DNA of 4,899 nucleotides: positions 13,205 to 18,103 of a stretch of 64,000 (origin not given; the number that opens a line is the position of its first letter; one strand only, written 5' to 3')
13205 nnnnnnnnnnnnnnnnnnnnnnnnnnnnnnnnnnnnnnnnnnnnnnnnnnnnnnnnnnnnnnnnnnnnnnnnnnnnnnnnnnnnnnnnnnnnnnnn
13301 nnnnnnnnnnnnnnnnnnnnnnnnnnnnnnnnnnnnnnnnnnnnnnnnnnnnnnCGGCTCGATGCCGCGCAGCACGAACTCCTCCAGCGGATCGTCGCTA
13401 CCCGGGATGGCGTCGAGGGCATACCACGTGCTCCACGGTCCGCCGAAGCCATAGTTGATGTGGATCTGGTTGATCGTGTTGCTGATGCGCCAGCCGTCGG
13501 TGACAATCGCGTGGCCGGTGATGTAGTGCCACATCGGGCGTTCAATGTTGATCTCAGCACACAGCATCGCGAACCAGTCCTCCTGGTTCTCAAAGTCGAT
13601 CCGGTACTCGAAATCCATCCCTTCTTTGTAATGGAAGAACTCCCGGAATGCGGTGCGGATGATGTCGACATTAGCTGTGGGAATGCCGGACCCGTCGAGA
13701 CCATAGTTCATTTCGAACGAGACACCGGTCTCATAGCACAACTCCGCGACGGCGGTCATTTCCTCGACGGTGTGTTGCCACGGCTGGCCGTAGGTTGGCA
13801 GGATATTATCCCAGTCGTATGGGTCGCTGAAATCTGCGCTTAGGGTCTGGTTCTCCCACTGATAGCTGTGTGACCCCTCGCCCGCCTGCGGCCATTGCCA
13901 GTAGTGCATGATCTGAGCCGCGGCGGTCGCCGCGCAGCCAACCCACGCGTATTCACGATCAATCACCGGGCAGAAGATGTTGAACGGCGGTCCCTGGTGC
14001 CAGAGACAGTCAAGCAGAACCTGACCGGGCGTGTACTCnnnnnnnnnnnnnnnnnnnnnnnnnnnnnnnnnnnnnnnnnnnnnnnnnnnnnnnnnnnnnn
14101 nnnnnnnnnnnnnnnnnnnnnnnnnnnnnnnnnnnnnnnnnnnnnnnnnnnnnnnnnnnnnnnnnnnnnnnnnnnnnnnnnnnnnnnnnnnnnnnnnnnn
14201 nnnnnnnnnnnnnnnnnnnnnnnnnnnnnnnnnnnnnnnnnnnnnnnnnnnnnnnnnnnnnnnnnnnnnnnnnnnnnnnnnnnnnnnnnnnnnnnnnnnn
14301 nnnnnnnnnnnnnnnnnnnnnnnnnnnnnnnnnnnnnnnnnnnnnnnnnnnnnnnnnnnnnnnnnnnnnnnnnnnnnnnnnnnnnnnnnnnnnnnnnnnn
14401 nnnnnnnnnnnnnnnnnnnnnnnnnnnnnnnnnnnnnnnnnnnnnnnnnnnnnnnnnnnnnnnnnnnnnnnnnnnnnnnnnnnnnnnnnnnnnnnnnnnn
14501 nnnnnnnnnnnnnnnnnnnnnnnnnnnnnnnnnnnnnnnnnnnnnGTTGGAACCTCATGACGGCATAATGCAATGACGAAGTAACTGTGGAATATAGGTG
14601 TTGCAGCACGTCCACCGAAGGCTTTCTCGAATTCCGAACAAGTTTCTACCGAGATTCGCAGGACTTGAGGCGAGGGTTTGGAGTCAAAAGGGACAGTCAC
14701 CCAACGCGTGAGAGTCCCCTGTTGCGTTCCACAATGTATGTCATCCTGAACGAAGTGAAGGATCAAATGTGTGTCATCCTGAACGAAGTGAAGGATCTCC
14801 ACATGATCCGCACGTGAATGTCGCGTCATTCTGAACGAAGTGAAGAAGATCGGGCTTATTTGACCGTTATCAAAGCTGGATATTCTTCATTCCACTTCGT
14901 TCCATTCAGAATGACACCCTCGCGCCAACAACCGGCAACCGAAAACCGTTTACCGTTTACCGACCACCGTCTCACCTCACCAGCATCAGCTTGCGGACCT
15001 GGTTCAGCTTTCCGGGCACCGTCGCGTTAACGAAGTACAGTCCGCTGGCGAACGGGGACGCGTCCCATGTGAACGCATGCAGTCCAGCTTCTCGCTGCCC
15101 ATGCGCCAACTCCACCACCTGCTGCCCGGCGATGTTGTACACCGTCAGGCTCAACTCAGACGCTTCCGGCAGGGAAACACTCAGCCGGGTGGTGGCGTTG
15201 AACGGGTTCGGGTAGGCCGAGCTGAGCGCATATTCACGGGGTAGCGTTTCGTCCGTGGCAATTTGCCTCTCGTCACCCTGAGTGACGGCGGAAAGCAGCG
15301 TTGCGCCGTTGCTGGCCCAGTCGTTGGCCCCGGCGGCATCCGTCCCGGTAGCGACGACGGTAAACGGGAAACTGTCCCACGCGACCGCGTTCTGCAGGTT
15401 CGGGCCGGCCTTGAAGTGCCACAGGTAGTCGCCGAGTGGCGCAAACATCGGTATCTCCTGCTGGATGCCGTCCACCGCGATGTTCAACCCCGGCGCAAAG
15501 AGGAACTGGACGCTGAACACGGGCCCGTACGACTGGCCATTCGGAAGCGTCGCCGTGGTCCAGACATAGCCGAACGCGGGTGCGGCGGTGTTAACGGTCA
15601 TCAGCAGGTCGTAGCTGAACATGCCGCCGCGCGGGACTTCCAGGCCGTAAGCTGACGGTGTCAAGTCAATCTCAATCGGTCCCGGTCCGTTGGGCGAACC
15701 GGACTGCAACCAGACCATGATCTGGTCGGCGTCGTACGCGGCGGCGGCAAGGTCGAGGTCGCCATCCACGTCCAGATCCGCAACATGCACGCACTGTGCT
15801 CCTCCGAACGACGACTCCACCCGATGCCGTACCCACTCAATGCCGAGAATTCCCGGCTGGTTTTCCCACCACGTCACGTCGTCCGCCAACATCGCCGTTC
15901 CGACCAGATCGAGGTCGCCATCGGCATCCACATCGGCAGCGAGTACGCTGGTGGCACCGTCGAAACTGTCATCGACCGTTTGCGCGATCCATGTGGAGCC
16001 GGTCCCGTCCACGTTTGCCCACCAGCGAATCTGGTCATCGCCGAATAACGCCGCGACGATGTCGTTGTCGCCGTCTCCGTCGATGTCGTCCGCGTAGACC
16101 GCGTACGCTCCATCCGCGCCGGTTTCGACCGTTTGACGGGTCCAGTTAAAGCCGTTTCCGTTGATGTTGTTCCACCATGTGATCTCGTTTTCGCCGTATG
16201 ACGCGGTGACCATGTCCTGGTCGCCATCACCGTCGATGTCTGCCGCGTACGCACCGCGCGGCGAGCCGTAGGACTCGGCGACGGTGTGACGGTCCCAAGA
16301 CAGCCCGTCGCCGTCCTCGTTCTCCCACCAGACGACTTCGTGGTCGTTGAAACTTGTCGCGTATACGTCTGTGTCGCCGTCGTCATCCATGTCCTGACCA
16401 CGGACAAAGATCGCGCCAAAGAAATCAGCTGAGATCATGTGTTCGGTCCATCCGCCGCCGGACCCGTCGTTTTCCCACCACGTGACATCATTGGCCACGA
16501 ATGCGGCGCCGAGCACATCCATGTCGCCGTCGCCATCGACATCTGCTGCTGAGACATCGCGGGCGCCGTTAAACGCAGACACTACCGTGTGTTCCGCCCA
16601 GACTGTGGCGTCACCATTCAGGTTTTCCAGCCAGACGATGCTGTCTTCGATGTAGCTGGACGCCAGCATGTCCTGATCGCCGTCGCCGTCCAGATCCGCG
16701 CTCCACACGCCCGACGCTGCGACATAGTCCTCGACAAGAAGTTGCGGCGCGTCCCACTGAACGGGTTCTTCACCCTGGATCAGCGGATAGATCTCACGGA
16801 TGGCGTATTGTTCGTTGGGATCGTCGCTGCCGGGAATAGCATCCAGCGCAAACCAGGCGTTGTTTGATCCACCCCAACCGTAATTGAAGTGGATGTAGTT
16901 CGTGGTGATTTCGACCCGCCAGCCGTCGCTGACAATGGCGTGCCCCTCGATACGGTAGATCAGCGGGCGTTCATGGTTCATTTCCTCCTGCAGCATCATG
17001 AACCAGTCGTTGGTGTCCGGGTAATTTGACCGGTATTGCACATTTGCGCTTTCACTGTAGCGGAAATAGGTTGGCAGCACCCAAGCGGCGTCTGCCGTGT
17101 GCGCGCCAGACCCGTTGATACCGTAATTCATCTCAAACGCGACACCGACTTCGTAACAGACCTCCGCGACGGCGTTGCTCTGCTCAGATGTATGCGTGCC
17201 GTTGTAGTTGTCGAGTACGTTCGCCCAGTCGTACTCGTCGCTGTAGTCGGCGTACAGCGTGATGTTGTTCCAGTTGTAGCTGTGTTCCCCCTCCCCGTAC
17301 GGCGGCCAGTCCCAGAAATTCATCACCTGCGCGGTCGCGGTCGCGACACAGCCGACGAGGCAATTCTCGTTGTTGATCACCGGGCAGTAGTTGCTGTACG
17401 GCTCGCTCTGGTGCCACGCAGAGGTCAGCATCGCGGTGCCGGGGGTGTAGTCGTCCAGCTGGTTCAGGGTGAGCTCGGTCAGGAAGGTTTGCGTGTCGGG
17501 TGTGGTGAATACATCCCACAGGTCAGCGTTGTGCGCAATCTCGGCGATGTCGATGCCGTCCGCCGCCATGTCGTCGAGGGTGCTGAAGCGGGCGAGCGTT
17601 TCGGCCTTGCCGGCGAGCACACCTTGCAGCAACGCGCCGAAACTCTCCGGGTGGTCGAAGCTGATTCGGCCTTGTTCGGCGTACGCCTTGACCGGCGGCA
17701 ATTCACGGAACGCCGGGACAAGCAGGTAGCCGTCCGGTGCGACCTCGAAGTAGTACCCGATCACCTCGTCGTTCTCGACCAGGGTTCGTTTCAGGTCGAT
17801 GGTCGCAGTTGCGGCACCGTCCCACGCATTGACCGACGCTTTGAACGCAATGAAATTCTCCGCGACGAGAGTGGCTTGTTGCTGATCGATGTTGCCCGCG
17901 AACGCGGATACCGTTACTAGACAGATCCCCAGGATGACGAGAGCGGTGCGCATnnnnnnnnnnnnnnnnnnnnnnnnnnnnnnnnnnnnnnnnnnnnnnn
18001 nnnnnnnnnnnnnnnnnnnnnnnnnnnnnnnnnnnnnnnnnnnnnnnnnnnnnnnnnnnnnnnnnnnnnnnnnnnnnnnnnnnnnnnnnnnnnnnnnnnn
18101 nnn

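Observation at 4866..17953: Five-gene island of T9SS cargo proteins with nucleotide-level conserved C-terminal-domain cassettes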

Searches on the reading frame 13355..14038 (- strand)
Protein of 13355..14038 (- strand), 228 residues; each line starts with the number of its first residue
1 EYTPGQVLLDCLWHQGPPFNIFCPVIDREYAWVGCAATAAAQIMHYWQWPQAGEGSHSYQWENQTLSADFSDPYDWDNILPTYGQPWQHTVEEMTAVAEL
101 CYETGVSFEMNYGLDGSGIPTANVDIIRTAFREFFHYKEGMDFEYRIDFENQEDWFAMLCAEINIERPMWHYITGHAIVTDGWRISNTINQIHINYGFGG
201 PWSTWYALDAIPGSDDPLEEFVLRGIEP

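Call 61: search_solved_structures(query=window:13355-14038:-, max_evalue=0.001, show_alignments=1)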
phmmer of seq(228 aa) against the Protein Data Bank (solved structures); distinct sequences matched with E-value up to 0.001: 8.
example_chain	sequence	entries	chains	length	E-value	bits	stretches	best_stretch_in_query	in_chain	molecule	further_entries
2uzj_A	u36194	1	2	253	6e-24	88.4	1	13-212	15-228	STREPTOPAIN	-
4d8b_A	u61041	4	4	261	8.5e-24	87.9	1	13-212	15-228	Streptopain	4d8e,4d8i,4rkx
6ukd_A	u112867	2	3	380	2.1e-23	86.7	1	13-212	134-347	Streptopain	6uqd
1pvj_A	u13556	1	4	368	2.7e-23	86.3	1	13-212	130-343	pyrogenic exotoxin B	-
2jtc_A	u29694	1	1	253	2.6e-22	83.1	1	13-212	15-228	Streptopain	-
1dki_A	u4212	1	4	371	5.8e-22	81.9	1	13-212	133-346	PYROGENIC EXOTOXIN B ZYMOGEN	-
3bba_A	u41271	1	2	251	7.7e-20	75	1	7-214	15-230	interpain A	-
3bb7_A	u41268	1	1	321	3.6e-18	69.5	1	7-214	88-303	interpain A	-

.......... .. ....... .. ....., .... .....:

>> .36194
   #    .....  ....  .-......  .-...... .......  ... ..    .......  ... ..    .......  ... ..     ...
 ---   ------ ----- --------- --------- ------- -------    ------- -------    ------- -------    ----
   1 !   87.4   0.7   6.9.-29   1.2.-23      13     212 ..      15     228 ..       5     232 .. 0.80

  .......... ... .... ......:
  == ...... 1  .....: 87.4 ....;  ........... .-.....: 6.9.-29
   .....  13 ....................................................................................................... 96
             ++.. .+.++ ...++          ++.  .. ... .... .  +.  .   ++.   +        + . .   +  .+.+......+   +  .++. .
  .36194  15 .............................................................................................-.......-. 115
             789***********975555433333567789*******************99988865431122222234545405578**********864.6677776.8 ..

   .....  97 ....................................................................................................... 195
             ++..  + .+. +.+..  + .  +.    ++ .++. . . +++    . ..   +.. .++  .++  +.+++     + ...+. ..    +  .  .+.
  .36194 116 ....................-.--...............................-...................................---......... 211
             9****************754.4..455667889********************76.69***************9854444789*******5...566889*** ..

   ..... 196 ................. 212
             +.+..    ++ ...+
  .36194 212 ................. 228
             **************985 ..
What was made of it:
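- The catalytic Cys47 and His195 of streptopain align in g4 (call 61).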

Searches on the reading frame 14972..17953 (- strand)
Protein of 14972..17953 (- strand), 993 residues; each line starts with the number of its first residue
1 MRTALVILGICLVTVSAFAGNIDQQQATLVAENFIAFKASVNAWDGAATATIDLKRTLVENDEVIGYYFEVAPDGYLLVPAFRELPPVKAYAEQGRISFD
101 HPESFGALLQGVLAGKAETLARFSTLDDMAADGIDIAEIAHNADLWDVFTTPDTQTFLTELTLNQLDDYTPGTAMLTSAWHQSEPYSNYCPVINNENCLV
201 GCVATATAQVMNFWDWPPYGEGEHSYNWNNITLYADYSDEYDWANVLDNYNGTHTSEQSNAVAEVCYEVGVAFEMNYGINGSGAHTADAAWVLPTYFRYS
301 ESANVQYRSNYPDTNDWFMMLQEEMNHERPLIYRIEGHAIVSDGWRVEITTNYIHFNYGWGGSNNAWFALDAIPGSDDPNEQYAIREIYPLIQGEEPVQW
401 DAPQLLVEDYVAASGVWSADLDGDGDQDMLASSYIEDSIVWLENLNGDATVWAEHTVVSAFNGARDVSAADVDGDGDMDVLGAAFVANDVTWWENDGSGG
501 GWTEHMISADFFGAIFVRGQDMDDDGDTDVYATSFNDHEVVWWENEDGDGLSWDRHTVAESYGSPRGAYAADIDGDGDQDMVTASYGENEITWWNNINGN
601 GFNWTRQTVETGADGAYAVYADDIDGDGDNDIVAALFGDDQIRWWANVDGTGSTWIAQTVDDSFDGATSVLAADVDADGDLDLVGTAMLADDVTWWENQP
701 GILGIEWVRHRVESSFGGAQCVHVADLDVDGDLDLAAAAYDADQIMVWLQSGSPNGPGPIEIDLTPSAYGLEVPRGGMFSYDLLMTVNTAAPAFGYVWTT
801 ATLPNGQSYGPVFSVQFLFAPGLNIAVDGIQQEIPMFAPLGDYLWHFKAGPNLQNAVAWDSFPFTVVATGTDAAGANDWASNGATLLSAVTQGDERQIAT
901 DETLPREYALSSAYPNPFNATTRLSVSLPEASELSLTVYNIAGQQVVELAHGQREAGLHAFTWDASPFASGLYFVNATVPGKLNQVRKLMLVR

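Call 4: search_protein_families(library=pfam, proteins=[window:14972-17953:-], max_evalue=0.01)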
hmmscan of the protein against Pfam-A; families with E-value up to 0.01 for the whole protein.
window:14972-17953:- (993 aa): 6 families
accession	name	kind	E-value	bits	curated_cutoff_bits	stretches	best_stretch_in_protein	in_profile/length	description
PF01640.23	Peptidase_C10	-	3.1e-52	178.1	26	1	180-368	1-194/194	Peptidase C10 family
PF13517.12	FG-GAP_3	-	7.4e-32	110.2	26.9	4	521-582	1-60/61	FG-GAP-like repeat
PF01839.29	FG-GAP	-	4.2e-12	46.1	22.1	1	570-596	7-27/37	FG-GAP repeat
PF18962.6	Por_Secre_tail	-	1.6e-07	31.9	27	1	914-981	2-66/75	Secretion system C-terminal sorting domain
PF13860.13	FlgD_ig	-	3e-07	30.8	27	1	919-978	7-74/79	FlgD Ig-like domain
PF13734.11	Inhibitor_I69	-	2.9e-05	24.9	25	1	19-111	1-93/98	Spi protease inhibitor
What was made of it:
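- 14972..17953 (-): g5: 993-aa C10 peptidase with an FG-GAP propeller and a CTD. It is a full-length paralogue of g4 (50% amino-acid identity). PF01640 scores 178.1 bits, PF13517 110.2 bits, PF18962 31.9 bits and Inhibitor_I69 24.9 bits (call 4).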

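Call 5: search_protein_families(library=ncbifam, proteins=[window:14972-17953:-], max_evalue=0.01)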
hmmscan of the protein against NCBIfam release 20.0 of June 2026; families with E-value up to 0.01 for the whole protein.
window:14972-17953:- (993 aa): 3 families
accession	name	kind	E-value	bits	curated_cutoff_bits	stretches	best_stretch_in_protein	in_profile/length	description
TIGR04183.1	Por_Secre_tail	domain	9.6e-10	38.3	23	1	914-990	2-70/72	T9SS type A sorting domain-containing protein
NF052323.1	T9SSA_dep_M6i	equivalog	2.8e-07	28.9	600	1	892-980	941-1027/1043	T9SS-dependent M6-like inactivated metalloprotease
NF005176.1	PRK06655.1-1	equivalog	0.002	18.1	230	1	926-966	91-131/197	flagellar hook assembly protein FlgD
